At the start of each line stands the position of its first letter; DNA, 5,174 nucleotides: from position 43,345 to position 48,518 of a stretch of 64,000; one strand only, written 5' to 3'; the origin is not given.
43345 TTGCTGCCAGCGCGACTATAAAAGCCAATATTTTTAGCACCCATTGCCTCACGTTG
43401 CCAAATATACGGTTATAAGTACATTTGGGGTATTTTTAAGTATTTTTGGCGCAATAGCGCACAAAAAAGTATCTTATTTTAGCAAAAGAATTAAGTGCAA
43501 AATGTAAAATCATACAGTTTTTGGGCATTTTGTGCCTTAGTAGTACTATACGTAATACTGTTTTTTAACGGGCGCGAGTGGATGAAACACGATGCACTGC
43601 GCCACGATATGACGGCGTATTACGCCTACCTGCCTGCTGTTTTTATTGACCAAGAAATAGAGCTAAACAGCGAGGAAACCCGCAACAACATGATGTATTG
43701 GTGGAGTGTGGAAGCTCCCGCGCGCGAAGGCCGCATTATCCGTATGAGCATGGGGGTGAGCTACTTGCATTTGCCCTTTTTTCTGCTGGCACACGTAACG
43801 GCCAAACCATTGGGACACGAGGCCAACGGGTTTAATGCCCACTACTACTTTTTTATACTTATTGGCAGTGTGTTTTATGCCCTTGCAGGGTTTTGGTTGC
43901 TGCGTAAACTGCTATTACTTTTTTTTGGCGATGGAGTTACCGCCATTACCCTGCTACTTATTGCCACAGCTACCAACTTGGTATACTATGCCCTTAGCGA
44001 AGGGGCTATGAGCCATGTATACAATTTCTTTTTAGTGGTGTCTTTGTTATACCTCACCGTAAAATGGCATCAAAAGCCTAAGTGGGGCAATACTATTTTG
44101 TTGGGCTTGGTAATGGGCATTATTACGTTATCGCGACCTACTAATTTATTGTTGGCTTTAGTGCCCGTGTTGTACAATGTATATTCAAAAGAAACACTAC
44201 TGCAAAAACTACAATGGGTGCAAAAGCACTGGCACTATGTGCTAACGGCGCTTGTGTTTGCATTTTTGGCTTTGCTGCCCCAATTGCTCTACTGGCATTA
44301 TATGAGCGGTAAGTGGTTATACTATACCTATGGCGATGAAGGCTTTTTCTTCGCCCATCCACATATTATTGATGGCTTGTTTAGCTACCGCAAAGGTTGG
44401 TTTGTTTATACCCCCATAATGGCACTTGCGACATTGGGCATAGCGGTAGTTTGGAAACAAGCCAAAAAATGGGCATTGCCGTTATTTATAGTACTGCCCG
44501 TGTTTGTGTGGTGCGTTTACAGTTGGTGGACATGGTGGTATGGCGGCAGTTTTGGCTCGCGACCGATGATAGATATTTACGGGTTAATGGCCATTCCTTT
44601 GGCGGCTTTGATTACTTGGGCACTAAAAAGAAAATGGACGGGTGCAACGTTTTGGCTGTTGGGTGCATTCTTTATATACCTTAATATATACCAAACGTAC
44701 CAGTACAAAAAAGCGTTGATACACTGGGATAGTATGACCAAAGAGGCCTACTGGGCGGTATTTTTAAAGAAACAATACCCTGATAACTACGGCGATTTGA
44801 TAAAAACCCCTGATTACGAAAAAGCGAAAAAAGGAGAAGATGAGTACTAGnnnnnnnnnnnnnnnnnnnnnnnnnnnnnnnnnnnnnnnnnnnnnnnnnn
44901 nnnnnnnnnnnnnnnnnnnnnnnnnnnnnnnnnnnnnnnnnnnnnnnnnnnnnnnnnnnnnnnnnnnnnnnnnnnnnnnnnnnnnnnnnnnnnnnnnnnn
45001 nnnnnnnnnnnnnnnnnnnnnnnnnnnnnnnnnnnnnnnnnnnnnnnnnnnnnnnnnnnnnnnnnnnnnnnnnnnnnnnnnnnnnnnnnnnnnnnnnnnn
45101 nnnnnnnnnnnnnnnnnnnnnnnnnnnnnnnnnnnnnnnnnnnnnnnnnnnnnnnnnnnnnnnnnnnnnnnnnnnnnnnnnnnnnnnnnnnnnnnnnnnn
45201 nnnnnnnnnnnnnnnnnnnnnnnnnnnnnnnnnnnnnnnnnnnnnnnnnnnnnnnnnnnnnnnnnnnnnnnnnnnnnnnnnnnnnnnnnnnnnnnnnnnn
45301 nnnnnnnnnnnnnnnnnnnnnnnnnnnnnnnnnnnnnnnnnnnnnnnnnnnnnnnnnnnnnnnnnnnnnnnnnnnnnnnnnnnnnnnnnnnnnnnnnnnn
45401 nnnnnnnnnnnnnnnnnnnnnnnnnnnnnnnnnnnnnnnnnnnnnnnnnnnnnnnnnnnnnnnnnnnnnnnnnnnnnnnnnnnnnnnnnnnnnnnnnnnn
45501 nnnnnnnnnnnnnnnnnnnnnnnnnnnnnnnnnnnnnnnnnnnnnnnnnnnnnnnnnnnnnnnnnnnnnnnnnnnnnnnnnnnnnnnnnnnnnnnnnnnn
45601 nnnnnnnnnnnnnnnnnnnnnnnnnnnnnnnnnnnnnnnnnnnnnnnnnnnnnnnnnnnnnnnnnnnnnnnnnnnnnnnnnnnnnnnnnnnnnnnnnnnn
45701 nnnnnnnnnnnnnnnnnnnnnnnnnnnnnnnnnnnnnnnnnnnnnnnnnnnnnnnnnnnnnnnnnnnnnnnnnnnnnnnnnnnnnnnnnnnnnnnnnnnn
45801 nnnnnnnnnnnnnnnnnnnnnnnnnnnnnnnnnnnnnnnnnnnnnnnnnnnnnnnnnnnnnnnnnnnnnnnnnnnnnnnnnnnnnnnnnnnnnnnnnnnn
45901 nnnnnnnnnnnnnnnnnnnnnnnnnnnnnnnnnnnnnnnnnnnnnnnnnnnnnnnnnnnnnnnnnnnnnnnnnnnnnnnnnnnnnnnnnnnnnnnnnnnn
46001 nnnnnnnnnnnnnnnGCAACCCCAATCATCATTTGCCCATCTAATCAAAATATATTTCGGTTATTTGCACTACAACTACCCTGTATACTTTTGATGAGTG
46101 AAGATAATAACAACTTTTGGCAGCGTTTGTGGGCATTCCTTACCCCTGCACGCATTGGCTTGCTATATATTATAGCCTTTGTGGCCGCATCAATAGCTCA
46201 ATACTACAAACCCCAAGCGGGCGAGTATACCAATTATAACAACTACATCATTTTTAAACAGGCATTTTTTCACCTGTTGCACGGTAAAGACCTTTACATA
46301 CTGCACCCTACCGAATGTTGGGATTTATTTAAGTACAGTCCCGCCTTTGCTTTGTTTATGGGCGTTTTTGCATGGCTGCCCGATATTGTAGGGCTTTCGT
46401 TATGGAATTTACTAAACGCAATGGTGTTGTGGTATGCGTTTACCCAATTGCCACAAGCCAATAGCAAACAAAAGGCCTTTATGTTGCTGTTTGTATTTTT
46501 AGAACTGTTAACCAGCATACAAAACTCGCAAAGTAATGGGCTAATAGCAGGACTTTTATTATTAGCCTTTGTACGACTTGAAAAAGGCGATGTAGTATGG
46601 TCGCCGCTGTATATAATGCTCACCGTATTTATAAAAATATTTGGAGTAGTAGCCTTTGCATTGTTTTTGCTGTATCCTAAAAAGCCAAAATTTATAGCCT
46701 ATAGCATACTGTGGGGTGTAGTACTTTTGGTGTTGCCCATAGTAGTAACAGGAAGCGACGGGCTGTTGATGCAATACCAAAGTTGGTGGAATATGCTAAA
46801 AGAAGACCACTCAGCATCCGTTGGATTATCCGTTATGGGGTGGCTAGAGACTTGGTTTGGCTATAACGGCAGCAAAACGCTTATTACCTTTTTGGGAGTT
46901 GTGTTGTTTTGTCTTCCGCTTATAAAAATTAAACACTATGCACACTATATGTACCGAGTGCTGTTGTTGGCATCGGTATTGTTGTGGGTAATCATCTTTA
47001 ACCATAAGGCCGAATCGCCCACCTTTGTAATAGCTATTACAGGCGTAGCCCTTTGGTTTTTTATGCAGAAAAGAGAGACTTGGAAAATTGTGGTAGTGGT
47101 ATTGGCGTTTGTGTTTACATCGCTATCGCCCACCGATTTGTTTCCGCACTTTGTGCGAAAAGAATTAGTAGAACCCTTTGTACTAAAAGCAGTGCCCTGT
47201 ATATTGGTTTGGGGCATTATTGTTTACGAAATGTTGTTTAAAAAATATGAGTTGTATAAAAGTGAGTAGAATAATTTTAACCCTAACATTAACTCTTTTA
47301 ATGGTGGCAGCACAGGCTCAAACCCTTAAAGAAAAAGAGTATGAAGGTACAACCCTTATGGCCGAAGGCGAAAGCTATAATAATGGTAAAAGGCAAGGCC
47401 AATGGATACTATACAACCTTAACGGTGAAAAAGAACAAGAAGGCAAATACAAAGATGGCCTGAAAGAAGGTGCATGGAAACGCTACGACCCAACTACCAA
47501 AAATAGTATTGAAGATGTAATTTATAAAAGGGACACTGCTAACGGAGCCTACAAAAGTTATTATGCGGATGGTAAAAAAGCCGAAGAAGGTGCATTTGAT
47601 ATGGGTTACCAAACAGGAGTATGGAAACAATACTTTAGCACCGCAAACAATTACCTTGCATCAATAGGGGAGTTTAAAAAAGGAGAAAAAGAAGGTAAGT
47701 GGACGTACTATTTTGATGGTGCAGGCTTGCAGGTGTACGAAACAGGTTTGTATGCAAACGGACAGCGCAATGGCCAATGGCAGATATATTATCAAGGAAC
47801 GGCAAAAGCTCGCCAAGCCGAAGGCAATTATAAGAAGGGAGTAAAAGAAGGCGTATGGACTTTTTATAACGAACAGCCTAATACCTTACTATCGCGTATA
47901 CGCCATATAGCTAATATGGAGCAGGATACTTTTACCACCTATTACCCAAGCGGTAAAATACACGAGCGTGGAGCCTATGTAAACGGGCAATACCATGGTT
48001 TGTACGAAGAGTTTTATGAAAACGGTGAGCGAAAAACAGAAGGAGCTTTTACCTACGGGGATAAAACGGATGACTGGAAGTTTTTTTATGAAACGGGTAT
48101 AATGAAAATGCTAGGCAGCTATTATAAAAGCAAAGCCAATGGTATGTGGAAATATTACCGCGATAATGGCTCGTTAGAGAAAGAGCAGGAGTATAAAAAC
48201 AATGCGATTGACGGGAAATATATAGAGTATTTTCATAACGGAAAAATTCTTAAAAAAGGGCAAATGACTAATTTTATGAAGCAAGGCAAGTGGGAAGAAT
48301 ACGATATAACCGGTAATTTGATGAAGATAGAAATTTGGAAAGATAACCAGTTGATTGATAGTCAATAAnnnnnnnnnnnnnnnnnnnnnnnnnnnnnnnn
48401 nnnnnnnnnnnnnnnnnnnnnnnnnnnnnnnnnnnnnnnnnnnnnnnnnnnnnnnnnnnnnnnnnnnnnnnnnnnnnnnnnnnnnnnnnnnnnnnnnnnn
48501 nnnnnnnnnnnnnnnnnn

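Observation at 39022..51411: Cluster of GT-C-type polytopic membrane proteins plus a DPM1-like GT2 synthase: candidate undescribed periplasmic lipid-linked glycosylation system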

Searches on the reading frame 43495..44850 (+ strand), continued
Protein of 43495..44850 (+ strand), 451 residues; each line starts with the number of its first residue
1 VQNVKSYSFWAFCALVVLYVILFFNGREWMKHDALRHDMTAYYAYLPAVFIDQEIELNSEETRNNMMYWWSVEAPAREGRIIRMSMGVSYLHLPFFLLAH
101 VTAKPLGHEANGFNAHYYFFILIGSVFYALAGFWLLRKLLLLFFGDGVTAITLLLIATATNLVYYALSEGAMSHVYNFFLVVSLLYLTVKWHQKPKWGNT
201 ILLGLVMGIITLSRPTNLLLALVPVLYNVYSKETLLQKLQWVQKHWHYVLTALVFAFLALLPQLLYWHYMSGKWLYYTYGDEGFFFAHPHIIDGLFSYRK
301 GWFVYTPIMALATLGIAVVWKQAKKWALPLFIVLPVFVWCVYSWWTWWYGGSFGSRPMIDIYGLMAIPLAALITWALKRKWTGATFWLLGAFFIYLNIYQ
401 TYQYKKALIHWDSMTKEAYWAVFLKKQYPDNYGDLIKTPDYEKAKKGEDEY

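Call 58: find_encoding_contigs(protein=P0001, flank=10000, max_places=2)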
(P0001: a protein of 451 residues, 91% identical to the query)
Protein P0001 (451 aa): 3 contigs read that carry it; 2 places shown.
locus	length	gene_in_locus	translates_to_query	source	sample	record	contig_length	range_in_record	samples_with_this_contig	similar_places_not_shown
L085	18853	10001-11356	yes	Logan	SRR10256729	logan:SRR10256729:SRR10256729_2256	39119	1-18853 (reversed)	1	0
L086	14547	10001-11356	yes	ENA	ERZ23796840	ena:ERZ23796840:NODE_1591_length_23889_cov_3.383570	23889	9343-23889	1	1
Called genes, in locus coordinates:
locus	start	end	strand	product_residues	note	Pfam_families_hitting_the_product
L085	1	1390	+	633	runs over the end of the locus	PF16656:Pur_ac_phosph_N (weak)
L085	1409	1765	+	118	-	-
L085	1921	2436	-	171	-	-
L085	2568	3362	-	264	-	-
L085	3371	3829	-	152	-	-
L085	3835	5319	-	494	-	-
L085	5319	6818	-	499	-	-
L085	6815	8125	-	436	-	-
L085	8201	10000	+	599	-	PF19830:DUF6311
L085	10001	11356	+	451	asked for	-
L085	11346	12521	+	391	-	-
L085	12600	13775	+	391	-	PF09594:GT87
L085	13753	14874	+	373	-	-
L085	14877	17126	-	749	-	PF06452:CBM9_1, PF19313:DUF5916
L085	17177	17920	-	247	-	PF00535:Glycos_transf_2, PF10111:Glyco_tranf_2_2 (weak), PF13641:Glyco_tranf_2_3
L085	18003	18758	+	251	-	PF07719:TPR_2 (faint)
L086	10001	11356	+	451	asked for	-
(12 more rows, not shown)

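Call 59: find_encoding_contigs(protein=P0005, flank=10000, max_places=1)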
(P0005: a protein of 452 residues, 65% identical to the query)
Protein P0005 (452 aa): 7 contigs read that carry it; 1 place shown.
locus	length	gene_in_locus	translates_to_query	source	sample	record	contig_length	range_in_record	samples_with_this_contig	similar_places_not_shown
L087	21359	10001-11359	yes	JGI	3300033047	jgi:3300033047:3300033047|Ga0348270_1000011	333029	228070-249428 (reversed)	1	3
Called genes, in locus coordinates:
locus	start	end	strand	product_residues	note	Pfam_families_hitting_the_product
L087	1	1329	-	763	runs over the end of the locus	PF07953:Toxin_R_bind_N (weak), PF13385:Laminin_G_3, PF18962:Por_Secre_tail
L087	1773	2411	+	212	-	PF17931:TetR_C_23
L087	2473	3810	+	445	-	PF03109:ABC1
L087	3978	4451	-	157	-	-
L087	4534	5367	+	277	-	-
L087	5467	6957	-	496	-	-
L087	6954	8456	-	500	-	-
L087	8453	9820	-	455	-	-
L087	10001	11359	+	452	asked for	-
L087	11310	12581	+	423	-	-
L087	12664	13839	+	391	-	PF09594:GT87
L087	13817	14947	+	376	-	-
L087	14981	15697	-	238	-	PF00535:Glycos_transf_2, PF10111:Glyco_tranf_2_2 (weak), PF13641:Glyco_tranf_2_3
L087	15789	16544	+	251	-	PF14559:TPR_19 (faint), PF13428:TPR_14 (faint)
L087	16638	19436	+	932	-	PF02739:5_3_exonuc_N, PF01367:5_3_exonuc, PF01612:DNA_pol_A_exo1, PF22619:DNA_polI_exo1, PF00476:DNA_pol_A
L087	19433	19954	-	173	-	-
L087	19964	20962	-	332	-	PF19992:DUF6427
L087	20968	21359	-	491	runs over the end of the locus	-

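Call 60: find_encoding_contigs(protein=P0004, flank=10000, max_places=1)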
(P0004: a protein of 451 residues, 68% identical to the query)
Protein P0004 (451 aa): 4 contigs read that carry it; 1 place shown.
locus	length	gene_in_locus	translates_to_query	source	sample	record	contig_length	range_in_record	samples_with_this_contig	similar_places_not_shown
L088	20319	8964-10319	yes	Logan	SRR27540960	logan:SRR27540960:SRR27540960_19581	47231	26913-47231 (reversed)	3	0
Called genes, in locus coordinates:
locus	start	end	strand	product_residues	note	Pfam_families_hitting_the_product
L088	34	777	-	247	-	PF02754:CCG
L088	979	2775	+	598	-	-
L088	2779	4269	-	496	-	-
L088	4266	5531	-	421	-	-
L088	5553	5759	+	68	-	-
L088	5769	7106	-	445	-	-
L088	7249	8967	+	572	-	-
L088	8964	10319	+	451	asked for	-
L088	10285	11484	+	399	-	-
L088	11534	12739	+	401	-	PF09594:GT87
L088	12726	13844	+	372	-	-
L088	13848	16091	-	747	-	PF19313:DUF5916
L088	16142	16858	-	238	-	PF00535:Glycos_transf_2, PF10111:Glyco_tranf_2_2 (weak), PF13641:Glyco_tranf_2_3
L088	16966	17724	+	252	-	-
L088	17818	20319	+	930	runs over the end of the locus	PF02739:5_3_exonuc_N, PF01367:5_3_exonuc, PF01612:DNA_pol_A_exo1, PF22619:DNA_polI_exo1, PF00476:DNA_pol_A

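Call 62: search_protein_families(library=pfam, proteins=[window:43495-44850:+, L085:8201-10000:+], max_evalue=10)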
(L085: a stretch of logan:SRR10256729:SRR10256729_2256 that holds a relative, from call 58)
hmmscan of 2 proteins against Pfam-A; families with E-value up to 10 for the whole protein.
window:43495-44850:+ (451 aa): 0 families

L085:8201-10000:+ (599 aa): 0 families

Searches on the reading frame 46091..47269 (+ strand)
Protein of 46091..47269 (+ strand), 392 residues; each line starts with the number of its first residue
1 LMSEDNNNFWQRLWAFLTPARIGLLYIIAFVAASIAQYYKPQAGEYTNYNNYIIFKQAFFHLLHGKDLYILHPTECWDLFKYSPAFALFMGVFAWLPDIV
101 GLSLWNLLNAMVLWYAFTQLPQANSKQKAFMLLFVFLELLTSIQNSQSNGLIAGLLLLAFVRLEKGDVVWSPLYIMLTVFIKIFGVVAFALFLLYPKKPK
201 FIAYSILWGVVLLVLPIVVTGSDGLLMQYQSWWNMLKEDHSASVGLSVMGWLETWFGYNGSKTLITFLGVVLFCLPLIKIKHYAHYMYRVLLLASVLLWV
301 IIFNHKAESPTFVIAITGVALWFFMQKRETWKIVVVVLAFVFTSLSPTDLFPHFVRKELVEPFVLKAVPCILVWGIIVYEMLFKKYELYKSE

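Call 3: search_protein_families(library=pfam, proteins=[window:46091-47269:+], max_evalue=0.01)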
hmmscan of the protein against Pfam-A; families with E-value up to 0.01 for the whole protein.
window:46091-47269:+ (392 aa): 1 family
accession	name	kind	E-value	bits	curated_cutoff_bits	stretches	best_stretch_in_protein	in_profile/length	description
PF09594.16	GT87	-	9.7e-16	58.7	25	1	80-321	1-230/237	Glycosyltransferase family 87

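Call 4: search_protein_families(library=ncbifam, proteins=[window:46091-47269:+], max_evalue=0.01)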
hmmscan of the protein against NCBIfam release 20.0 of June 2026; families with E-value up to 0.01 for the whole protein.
window:46091-47269:+ (392 aa): 0 families

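Call 18: search_solved_structures(query=window:46091-47269:+, max_evalue=10)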
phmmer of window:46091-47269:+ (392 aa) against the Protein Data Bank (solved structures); distinct sequences matched with E-value up to 10: 1.
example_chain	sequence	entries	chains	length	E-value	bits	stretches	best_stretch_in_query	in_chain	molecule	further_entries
6y9f_A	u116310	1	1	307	1.8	10.9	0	87-132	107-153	Ancestral haloalkane dehalogenase AncHLD3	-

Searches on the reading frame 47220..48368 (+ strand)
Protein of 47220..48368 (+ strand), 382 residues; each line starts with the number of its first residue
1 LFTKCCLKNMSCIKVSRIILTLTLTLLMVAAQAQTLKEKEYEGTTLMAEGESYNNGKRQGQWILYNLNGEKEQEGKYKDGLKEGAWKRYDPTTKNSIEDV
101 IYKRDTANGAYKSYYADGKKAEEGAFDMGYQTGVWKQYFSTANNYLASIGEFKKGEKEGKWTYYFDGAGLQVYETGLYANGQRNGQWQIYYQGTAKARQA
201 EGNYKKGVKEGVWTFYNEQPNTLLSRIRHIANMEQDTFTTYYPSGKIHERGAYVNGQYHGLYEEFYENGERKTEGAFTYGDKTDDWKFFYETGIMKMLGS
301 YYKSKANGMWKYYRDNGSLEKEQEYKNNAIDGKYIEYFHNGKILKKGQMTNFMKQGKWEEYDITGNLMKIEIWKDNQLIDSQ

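Call 3: search_protein_families(library=pfam, proteins=[window:47220-48368:+], max_evalue=0.01)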
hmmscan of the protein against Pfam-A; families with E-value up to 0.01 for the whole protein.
window:47220-48368:+ (382 aa): 1 family
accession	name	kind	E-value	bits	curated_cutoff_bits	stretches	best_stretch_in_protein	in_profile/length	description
PF07661.19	MORN_2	-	2e-12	46.2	29.6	0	307-327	2-22/22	MORN repeat variant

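Call 4: search_protein_families(library=ncbifam, proteins=[window:47220-48368:+], max_evalue=0.01)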
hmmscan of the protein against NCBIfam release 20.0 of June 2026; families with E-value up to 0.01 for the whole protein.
window:47220-48368:+ (382 aa): 1 family
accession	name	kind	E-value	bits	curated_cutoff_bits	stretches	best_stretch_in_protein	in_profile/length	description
NF033566.1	adhes_LIC20035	equivalog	1.4e-25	90.1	250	3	34-169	95-229/434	LIC20035 family adhesin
